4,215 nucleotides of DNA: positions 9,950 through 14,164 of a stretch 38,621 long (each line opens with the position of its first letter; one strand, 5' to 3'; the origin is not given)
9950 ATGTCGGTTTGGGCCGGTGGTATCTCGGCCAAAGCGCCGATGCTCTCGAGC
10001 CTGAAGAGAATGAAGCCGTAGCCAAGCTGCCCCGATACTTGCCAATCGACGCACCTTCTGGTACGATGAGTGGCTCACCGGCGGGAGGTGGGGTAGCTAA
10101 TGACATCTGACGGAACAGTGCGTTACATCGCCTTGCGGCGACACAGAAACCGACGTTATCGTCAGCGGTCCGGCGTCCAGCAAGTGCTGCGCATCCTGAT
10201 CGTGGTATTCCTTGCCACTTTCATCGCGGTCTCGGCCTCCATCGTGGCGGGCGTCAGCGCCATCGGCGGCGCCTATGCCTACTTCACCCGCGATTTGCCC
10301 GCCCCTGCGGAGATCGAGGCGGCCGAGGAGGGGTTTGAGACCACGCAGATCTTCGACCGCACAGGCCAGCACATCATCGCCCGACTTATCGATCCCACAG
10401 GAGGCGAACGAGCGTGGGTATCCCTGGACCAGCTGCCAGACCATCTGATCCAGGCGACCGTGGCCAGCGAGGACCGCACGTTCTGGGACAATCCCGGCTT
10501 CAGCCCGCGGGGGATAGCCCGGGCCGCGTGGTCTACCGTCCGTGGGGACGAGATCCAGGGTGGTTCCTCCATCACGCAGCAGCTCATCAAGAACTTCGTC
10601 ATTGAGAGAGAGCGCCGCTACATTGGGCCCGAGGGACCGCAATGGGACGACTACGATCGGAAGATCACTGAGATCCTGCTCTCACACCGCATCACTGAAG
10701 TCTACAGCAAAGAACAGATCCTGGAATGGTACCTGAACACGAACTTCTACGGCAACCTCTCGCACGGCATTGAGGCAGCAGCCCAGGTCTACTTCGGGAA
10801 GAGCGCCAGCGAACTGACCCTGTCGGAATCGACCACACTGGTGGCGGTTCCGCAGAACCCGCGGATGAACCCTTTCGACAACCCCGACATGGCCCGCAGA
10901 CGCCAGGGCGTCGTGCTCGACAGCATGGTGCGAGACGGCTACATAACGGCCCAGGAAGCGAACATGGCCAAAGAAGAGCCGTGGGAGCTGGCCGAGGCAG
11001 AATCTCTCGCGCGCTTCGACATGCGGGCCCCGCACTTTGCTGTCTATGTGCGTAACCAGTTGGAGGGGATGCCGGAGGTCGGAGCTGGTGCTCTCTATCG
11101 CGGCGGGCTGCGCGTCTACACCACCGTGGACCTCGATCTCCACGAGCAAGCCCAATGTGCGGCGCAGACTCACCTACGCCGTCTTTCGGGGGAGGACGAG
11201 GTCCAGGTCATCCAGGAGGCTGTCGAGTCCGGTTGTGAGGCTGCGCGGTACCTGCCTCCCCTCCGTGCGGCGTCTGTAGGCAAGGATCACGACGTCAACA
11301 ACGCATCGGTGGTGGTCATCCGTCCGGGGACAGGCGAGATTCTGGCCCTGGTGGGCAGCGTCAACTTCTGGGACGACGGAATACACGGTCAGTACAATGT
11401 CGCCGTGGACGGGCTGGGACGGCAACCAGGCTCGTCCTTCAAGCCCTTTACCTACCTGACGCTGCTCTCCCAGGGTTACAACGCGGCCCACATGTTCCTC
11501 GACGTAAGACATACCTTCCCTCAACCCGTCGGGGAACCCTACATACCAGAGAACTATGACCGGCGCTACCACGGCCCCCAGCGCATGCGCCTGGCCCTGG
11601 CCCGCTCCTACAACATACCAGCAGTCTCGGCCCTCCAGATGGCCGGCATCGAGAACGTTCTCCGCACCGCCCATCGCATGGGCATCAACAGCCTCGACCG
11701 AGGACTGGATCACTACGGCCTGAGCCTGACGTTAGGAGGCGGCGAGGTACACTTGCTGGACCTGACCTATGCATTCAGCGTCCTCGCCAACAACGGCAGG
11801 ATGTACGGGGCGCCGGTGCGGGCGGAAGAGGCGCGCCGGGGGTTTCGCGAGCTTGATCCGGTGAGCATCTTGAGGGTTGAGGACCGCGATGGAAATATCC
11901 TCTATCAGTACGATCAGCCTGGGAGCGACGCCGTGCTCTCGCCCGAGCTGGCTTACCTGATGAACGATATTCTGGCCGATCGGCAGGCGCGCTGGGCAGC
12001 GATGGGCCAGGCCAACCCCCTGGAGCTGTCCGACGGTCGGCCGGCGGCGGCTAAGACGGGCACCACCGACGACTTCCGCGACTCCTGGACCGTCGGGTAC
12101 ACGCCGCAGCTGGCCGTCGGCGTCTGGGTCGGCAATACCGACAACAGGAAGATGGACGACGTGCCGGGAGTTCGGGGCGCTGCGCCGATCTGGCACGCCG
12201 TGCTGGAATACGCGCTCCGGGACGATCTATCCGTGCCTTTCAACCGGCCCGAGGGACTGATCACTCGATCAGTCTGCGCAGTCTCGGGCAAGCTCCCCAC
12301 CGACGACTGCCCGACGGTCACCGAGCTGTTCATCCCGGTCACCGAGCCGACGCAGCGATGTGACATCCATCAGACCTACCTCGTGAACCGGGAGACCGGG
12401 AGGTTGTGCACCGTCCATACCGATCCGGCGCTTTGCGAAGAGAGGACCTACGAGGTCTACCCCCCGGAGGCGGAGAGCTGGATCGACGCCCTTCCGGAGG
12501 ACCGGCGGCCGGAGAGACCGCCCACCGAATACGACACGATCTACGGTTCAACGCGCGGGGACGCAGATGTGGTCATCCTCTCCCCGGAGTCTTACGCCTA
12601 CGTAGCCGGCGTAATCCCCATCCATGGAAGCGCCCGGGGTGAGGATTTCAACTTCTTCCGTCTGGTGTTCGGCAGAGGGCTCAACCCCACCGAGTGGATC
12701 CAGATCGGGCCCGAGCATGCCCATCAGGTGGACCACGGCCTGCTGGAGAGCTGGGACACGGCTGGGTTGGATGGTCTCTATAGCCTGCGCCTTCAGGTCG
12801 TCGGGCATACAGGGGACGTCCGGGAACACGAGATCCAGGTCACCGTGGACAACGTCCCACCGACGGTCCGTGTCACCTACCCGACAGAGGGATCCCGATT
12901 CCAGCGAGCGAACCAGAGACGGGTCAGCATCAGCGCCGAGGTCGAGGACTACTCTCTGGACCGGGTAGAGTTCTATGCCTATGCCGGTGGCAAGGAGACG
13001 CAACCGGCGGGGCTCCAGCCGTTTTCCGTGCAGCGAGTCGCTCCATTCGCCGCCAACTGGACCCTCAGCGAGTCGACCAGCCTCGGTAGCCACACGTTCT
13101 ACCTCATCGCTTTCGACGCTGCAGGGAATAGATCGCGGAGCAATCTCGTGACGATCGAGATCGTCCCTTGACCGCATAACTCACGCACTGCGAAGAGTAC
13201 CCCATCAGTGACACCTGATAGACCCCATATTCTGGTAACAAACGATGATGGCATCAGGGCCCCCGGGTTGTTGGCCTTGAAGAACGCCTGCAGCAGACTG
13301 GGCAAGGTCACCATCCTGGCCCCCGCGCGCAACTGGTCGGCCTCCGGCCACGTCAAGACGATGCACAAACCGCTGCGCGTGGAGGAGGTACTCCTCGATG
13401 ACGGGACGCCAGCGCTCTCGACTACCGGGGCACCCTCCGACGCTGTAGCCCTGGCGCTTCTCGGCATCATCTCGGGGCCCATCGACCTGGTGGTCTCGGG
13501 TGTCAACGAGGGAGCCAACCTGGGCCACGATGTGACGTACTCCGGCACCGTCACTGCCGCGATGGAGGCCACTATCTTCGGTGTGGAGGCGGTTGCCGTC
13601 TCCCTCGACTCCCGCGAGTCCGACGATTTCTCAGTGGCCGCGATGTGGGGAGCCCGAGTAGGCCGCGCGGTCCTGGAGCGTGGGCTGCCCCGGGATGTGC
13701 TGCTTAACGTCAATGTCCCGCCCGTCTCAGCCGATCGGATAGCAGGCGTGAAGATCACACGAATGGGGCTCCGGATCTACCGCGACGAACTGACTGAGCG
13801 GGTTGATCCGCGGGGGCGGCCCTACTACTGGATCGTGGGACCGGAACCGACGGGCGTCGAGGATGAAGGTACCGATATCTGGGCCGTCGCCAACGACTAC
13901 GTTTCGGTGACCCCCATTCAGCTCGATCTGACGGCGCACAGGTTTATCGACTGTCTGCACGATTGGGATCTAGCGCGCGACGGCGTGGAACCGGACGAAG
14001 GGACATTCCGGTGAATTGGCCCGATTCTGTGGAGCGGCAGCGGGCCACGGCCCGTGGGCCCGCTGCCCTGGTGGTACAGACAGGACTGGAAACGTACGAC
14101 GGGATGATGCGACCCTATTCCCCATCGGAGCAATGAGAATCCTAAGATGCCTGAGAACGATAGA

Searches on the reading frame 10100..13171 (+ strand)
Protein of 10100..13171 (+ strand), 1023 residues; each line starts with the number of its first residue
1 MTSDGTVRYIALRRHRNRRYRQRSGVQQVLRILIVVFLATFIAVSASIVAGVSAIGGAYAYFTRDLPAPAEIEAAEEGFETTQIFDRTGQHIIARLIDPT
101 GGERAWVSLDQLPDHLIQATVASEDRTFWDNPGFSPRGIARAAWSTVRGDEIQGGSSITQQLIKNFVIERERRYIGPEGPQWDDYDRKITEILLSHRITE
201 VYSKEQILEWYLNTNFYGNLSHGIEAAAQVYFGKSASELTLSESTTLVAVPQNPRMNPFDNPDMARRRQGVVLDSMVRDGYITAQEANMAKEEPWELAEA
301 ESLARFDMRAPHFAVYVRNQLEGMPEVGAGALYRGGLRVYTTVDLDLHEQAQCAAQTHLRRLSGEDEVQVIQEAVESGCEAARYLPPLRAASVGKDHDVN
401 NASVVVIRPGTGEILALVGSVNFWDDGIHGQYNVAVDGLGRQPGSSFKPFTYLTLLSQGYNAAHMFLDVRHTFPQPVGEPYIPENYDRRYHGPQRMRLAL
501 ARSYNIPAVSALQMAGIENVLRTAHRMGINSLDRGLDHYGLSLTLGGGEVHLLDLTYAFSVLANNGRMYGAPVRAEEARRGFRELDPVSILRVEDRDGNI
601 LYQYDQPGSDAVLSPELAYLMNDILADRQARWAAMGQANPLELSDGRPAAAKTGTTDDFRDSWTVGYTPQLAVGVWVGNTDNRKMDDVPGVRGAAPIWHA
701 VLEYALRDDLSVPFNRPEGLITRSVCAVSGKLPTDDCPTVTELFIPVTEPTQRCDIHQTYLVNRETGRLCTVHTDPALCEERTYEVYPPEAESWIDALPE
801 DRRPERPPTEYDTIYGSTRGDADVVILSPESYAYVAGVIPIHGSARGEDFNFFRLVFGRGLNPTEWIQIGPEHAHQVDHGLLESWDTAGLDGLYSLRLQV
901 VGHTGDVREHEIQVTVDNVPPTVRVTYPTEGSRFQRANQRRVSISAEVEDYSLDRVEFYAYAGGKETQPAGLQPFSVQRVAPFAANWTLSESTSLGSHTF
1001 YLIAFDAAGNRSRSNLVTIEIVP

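Call 9: search_protein_families(library=pfam, proteins=[window:10100-13171:+], max_evalue=0.001)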
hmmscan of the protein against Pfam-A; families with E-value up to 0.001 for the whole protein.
window:10100-13171:+ (1023 aa): 4 families
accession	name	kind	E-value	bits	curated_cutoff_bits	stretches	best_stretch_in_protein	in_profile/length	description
PF00912.28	Transgly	-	2.1e-52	177.6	27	1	100-276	10-177/178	Transglycosylase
PF00905.27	Transpeptidase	-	5.2e-12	46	22.1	1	403-684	2-282/299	Penicillin binding protein transpeptidase domain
PF17957.7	Big_7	-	4.9e-08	33.9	24.1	1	921-1000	1-68/70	Bacterial Ig domain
PF19077.6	Big_13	-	0.00086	20.2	27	0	986-1020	63-99/102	Bacterial Ig-like domain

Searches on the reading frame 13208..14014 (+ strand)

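Call 9: search_protein_families(library=pfam, proteins=[window:13208-14014:+], max_evalue=0.001)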
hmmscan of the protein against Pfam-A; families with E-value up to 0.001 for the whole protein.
window:13208-14014:+ (268 aa): 1 family
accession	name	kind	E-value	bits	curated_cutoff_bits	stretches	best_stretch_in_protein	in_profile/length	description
PF01975.23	SurE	-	4e-56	190.2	22.1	1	8-192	1-188/189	Survival protein SurE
